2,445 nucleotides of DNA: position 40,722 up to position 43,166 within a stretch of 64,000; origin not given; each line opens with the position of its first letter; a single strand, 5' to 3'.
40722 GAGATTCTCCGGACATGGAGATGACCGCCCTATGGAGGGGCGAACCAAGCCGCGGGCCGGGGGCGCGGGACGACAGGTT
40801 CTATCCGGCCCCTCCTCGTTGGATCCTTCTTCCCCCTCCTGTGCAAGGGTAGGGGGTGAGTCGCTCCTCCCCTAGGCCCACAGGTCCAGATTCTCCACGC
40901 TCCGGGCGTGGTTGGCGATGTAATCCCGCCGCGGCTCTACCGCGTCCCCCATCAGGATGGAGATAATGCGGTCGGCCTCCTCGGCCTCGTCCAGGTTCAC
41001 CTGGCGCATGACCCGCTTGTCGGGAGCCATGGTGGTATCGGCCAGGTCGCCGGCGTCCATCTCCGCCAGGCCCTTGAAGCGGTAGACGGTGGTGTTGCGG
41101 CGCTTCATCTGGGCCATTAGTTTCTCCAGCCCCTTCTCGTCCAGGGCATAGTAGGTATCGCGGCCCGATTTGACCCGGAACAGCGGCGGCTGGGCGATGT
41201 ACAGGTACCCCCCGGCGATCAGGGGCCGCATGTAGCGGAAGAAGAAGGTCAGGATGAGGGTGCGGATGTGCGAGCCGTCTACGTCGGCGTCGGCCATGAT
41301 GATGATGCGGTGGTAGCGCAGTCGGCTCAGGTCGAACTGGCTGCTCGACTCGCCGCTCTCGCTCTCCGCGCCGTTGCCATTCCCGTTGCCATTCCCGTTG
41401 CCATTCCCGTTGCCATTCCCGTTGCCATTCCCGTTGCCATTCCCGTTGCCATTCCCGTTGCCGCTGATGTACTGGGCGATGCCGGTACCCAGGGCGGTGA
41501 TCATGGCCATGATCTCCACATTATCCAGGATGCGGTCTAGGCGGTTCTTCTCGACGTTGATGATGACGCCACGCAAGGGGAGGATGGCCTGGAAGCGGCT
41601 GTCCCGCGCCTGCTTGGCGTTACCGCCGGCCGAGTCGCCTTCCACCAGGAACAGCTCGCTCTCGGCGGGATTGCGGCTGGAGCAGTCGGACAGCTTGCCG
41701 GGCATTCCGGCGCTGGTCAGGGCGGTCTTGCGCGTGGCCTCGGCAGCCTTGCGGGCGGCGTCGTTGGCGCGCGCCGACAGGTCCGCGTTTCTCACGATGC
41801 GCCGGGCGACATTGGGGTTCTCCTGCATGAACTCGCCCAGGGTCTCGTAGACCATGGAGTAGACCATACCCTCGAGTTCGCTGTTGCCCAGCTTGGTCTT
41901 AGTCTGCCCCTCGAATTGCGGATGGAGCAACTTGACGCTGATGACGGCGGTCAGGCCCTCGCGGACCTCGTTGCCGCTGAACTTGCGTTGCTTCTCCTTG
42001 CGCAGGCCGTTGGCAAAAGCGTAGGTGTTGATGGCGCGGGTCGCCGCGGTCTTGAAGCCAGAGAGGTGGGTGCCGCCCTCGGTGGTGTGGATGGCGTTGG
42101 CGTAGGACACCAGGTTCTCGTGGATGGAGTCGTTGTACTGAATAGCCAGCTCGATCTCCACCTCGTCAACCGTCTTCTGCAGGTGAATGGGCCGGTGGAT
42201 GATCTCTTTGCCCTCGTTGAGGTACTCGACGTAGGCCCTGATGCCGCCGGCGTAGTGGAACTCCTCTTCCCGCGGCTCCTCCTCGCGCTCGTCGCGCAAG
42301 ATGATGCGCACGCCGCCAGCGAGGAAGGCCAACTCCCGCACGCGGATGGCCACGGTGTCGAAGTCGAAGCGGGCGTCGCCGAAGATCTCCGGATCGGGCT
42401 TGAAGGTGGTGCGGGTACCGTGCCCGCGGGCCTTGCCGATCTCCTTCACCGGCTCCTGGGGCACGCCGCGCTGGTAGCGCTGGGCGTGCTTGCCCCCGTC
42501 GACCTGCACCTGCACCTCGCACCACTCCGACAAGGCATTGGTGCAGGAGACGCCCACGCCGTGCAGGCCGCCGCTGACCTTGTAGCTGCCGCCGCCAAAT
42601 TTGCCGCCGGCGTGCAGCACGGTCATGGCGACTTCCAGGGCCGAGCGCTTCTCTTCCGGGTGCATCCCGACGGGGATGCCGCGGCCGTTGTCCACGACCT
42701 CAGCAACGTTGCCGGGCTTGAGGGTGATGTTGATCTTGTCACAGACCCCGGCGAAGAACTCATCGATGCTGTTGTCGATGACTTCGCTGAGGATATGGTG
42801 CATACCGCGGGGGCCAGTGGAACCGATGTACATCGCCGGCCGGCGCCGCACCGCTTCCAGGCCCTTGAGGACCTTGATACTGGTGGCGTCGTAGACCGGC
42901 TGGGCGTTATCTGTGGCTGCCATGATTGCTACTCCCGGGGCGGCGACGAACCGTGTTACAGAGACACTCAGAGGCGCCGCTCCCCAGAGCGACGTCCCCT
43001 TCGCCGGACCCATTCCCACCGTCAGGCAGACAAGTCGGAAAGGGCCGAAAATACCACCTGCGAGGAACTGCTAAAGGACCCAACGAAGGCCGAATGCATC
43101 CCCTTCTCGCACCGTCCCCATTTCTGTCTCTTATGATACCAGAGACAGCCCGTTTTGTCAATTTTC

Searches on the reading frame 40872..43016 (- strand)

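Call 65: search_protein_families(library=pfam, proteins=[window:40872-43016:-], max_evalue=0.0001)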
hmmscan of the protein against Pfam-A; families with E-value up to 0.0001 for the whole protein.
window:40872-43016:- (714 aa): 4 families
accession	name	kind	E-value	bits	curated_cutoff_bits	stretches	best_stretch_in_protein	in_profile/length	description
PF00204.31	DNA_gyraseB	-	3.9e-53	179.9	27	1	258-426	1-172/173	DNA gyrase B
PF00986.26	DNA_gyraseB_C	-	2.1e-21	76.3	29.8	1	640-700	2-62/63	DNA gyrase B subunit, carboxyl terminus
PF01751.28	Toprim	-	1e-15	58.1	23.1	1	454-609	1-95/96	Toprim domain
PF02518.31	HATPase_c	-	4.1e-14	53.4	26.4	1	69-209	3-109/111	Histidine kinase-, DNA gyrase B-, and HSP90-like ATPase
